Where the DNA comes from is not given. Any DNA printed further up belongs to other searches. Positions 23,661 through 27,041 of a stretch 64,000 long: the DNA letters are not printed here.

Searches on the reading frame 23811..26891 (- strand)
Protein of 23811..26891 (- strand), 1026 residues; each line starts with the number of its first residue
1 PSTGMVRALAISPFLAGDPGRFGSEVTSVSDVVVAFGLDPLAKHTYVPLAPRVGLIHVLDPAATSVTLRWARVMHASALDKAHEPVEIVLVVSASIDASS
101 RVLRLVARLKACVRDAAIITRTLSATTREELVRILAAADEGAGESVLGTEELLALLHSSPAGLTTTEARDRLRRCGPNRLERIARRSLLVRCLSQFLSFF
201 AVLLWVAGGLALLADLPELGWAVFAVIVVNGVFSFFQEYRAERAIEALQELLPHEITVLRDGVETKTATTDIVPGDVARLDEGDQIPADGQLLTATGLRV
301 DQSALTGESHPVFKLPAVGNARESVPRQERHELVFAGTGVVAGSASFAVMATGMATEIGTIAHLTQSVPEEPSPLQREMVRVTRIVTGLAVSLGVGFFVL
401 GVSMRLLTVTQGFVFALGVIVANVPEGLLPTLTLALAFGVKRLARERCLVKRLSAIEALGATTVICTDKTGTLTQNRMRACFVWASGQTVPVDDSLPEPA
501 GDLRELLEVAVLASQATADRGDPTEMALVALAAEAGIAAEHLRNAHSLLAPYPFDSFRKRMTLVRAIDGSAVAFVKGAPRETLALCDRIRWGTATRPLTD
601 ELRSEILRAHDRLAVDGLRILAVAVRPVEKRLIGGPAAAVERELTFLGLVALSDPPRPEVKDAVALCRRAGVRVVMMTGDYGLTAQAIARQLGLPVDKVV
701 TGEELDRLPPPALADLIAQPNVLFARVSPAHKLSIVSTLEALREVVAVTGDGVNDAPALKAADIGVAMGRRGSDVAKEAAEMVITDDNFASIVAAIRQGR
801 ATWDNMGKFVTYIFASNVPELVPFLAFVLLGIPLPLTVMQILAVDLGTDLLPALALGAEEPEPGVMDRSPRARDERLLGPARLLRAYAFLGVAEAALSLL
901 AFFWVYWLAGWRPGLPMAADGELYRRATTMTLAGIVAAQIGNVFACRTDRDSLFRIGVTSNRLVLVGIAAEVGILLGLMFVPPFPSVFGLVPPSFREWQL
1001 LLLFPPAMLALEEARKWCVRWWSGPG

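Call 78: search_protein_families(library=pfam, proteins=[window:23811-26891:-])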
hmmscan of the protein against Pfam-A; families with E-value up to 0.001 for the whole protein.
window:23811-26891:- (1026 aa): 7 families
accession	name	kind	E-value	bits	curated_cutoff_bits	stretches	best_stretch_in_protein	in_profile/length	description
PF00689.26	Cation_ATPase_C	-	2.4e-47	161.4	27.3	1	833-1017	1-174/175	Cation transporting ATPase, C-terminus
PF00122.25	E1-E2_ATPase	-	9e-43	146.3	28.1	1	250-445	1-180/181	E1-E2 ATPase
PF00702.32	Hydrolase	-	2.8e-17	64.2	26.4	1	464-763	3-191/191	haloacid dehalogenase-like hydrolase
PF00690.31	Cation_ATPase_N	-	2.9e-15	56.1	20.4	1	147-210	4-68/69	Cation transporter/ATPase, N-terminus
PF13246.12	Cation_ATPase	-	9.2e-14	51.7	21.7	1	520-589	20-91/91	Cation transport ATPase (P-type)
PF08282.18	Hydrolase_3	-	3.3e-06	27.5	20.9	1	738-796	198-255/255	haloacid dehalogenase-like hydrolase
PF12710.13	HAD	-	1e-05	26.5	27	1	654-760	82-189/189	haloacid dehalogenase-like hydrolase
